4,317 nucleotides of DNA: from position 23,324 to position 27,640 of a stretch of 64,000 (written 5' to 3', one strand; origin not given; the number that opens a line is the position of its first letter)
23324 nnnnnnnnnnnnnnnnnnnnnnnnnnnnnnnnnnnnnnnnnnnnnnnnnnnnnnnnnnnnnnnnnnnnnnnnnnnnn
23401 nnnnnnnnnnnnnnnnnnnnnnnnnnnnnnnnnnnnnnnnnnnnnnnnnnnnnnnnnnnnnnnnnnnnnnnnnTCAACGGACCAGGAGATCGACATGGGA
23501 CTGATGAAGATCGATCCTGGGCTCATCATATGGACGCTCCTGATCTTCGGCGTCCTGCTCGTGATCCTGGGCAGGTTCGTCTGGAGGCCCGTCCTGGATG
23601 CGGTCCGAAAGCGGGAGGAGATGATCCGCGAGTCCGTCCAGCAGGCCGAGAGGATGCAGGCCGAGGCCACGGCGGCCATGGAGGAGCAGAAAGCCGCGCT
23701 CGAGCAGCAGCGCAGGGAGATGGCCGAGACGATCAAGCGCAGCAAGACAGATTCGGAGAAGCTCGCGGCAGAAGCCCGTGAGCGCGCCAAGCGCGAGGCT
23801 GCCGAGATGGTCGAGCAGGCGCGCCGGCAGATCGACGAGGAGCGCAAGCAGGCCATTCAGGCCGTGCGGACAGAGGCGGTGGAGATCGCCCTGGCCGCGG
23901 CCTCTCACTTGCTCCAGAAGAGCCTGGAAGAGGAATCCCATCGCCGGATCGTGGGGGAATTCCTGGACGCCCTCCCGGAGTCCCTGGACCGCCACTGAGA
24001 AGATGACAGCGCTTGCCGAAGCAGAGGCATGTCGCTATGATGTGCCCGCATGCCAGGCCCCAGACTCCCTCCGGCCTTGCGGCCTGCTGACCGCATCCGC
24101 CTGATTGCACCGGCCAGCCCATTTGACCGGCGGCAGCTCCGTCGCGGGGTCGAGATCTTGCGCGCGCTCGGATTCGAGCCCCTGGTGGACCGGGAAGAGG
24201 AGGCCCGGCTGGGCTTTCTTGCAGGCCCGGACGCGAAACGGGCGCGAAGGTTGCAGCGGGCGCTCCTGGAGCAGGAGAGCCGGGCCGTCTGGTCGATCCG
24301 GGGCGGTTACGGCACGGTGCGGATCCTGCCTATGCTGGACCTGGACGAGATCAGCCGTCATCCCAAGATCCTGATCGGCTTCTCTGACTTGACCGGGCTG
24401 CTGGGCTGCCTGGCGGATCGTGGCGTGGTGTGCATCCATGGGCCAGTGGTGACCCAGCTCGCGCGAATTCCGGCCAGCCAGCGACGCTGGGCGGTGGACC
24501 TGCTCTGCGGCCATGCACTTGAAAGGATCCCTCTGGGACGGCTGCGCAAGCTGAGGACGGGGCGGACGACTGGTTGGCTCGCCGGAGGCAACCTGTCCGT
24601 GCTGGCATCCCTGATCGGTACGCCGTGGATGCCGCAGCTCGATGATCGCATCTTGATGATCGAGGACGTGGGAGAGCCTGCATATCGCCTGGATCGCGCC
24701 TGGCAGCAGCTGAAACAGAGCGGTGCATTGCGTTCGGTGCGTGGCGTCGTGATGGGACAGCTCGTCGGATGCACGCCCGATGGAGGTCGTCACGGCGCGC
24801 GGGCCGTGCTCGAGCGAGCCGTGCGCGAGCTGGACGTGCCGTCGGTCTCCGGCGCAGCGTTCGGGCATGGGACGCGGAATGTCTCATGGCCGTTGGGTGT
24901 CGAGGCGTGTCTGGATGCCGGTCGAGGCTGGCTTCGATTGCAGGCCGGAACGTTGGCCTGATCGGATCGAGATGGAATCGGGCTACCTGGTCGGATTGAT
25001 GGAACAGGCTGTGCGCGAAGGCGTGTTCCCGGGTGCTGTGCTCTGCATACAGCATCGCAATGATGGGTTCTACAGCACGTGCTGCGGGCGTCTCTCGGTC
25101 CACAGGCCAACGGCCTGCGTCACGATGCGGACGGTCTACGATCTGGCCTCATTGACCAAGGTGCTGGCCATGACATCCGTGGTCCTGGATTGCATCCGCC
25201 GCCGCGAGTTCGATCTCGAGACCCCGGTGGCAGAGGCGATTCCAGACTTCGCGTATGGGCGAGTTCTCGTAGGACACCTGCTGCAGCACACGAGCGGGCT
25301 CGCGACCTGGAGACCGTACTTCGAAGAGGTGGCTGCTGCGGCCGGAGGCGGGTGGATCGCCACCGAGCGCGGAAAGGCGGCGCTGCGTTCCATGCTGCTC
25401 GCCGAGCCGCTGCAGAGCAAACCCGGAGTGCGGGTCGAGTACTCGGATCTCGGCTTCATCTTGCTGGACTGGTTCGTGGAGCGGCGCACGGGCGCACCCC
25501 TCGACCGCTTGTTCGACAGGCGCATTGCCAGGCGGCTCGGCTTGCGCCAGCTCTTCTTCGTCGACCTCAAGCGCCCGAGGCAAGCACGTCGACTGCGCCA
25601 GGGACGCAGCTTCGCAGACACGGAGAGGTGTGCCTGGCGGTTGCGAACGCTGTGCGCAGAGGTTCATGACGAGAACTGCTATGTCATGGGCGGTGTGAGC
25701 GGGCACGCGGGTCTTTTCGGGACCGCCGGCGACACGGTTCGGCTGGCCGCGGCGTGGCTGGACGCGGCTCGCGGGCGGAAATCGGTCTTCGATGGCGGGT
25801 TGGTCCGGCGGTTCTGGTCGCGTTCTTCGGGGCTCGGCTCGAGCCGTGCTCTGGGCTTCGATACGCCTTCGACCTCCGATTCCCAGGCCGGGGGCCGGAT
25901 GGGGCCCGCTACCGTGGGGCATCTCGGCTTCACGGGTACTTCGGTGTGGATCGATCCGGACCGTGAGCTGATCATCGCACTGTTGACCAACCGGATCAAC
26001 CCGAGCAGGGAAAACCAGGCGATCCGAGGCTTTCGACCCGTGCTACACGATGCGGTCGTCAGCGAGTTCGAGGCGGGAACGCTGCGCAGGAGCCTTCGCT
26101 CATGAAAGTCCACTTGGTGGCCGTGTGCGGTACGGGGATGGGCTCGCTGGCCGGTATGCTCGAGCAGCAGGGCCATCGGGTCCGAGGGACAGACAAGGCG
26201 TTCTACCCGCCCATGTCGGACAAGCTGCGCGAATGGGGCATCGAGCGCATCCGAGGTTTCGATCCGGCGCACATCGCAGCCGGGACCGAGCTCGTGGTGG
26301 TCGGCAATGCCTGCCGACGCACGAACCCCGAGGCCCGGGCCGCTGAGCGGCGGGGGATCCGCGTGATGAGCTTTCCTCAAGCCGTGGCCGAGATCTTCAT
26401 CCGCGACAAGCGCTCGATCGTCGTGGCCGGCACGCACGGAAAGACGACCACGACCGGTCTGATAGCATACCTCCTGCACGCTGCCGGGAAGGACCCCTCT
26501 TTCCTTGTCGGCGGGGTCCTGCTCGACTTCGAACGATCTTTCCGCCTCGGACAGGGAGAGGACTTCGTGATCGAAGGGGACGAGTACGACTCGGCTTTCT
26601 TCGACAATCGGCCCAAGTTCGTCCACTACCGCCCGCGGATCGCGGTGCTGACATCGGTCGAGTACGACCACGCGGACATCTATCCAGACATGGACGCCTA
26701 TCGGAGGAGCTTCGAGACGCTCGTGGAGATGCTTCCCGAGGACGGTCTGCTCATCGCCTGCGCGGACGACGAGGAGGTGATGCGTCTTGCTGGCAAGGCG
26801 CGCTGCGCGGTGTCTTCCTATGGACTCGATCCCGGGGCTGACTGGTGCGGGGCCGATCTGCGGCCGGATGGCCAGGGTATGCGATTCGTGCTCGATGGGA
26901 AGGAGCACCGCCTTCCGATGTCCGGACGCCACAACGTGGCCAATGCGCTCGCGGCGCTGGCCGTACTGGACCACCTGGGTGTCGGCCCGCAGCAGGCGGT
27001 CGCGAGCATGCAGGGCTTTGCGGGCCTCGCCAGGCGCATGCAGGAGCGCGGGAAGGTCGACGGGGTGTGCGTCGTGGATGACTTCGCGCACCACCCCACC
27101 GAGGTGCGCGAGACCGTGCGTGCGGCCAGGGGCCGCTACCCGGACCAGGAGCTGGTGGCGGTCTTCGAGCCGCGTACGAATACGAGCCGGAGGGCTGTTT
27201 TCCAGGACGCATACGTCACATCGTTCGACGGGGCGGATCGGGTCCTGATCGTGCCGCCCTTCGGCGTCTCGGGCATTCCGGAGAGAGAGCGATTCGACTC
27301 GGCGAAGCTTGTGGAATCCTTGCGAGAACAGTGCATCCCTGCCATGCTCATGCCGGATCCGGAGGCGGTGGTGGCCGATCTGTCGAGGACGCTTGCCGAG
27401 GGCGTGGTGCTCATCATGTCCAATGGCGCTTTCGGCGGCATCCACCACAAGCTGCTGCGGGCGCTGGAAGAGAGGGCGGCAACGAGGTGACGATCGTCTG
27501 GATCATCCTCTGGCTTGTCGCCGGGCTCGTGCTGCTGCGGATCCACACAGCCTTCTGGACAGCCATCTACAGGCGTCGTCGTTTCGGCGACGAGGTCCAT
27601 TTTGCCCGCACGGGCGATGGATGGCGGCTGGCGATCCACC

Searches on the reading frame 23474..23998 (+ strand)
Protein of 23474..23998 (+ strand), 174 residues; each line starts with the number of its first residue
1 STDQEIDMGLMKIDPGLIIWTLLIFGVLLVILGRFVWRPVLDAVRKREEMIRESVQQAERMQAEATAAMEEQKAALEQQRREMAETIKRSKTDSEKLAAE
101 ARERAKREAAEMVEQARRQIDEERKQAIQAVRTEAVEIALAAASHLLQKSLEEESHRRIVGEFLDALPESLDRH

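Call 85: search_protein_families(library=pfam, proteins=[window:23474-23998:+], max_evalue=0.00001)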
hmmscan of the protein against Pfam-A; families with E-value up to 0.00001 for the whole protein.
window:23474-23998:+ (174 aa): 1 family
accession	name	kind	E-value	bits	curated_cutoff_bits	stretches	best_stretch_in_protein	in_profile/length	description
PF00430.23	ATP-synt_B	-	6.5e-24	84.9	28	1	18-148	2-132/132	ATP synthase B/B' CF(0)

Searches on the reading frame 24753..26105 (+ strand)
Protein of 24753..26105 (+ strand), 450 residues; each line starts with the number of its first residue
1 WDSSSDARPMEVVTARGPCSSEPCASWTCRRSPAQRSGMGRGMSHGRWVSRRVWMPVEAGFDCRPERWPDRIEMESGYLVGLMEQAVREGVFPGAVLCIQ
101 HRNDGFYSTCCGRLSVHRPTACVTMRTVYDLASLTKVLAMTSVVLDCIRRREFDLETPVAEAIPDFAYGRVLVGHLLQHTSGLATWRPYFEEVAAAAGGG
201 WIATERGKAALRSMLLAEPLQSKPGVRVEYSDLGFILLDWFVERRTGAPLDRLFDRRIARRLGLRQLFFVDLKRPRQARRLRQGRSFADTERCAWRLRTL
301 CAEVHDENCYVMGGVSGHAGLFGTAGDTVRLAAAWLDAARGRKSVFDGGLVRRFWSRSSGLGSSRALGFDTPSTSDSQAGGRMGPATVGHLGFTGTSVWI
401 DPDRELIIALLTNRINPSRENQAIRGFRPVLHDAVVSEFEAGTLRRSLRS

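Call 85: search_protein_families(library=pfam, proteins=[window:24753-26105:+], max_evalue=0.00001)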
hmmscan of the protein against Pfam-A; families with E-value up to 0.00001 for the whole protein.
window:24753-26105:+ (450 aa): 1 family
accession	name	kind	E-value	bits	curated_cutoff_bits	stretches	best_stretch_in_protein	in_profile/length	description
PF00144.29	Beta-lactamase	-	2.8e-46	158.7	27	1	82-420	4-316/329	Beta-lactamase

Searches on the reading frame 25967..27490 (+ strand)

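Call 56: search_protein_families(library=pfam, proteins=[window:25967-27490:+], max_evalue=0.00001)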
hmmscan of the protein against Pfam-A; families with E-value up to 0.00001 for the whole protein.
window:25967-27490:+ (507 aa): 3 families
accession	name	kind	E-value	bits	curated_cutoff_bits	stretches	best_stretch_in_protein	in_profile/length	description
PF08245.18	Mur_ligase_M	-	2.7e-26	93.2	24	1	153-333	1-199/200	Mur ligase middle domain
PF01225.30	Mur_ligase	-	9.5e-18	64.8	21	1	47-144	1-91/95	Mur ligase family, catalytic domain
PF02875.26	Mur_ligase_C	-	3.7e-14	54.1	28.4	1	356-487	1-127/127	Mur ligase, glutamate ligase domain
